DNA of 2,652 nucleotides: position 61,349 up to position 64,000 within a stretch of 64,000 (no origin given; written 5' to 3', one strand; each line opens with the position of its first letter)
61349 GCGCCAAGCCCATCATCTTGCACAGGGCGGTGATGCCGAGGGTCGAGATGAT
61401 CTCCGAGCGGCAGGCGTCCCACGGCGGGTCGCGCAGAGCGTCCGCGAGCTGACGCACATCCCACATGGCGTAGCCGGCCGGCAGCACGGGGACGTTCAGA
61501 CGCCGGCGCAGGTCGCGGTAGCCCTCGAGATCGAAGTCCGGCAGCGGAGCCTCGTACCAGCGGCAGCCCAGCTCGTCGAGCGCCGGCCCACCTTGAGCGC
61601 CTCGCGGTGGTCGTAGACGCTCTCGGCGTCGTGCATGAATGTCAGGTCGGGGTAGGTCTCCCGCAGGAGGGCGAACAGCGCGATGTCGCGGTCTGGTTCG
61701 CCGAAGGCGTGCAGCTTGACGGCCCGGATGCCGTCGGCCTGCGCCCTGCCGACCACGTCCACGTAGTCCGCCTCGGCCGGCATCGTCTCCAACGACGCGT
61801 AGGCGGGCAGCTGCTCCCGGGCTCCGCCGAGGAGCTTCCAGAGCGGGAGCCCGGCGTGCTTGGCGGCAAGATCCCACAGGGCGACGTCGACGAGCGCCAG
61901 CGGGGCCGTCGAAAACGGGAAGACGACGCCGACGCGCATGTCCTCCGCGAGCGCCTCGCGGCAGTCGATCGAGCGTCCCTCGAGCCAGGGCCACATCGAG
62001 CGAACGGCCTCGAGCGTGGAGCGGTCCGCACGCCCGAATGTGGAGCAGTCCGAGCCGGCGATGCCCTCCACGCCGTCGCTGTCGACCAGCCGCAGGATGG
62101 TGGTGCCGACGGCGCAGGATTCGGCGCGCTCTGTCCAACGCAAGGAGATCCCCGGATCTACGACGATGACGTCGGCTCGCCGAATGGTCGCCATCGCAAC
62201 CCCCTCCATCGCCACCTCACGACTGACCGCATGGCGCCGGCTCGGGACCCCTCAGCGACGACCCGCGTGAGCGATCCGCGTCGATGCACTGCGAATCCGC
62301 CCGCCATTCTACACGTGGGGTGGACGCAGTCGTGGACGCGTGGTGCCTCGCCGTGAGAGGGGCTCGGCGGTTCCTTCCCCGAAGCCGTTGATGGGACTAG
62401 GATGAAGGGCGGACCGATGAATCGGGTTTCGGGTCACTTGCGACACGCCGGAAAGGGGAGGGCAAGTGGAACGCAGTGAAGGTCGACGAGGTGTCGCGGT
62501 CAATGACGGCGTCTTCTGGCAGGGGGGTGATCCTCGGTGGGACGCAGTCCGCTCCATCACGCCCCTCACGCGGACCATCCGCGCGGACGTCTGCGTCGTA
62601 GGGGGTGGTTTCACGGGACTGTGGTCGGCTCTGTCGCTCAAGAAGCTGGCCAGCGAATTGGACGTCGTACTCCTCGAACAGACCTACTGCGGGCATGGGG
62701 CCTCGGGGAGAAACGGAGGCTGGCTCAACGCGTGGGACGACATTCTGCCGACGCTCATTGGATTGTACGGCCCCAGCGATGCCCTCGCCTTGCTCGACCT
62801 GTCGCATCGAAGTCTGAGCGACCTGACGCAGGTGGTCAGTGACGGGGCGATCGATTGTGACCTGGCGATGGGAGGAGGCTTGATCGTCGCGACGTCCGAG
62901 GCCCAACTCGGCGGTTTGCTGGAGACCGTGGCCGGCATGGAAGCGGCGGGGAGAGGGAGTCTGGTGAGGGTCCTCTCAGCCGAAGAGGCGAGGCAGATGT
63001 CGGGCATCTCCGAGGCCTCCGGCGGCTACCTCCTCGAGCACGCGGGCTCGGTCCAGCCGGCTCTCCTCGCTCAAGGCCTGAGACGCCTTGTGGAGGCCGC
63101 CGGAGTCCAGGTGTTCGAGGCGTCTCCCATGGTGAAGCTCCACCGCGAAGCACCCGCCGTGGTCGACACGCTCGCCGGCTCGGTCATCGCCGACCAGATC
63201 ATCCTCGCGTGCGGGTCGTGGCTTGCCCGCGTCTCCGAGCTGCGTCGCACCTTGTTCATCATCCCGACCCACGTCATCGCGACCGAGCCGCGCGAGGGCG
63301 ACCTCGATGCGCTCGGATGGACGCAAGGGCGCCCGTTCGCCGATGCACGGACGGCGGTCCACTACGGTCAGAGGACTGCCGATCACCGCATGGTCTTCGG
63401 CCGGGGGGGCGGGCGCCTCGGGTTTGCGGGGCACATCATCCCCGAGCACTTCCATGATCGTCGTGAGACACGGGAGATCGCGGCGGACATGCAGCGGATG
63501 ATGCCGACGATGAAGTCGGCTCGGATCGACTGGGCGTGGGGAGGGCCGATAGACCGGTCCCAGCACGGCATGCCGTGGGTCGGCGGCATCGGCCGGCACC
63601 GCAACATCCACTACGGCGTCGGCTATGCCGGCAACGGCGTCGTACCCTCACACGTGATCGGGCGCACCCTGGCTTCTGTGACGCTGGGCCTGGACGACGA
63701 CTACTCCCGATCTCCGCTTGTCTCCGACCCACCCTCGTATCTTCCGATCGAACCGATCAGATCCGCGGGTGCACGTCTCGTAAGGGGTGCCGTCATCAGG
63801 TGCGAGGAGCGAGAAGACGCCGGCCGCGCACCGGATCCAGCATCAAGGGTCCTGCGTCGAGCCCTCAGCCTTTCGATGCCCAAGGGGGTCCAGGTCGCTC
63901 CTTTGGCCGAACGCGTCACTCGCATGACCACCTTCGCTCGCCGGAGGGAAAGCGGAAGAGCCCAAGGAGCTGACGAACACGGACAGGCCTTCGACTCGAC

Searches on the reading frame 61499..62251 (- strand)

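Call 32: search_protein_families(library=pfam, proteins=[window:61499-62251:-], max_evalue=0.0001)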
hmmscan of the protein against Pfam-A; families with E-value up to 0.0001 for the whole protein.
window:61499-62251:- (251 aa): 2 families
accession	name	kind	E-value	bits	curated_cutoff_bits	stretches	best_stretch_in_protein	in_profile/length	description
PF02746.21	MR_MLE_N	-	2.5e-10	41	22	1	51-142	29-117/117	Mandelate racemase / muconate lactonizing enzyme, N-terminal domain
PF13378.12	MR_MLE_C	-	1.1e-07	32.3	29.4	1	167-224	6-66/219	Enolase C-terminal domain-like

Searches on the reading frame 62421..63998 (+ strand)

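Call 32: search_protein_families(library=pfam, proteins=[window:62421-63998:+], max_evalue=0.0001)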
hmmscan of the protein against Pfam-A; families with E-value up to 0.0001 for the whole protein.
window:62421-63998:+ (526 aa): 1 family
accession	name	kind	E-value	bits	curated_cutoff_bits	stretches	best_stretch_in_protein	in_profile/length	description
PF01266.30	DAO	-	2e-55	189.2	27.9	1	56-418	1-351/353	FAD dependent oxidoreductase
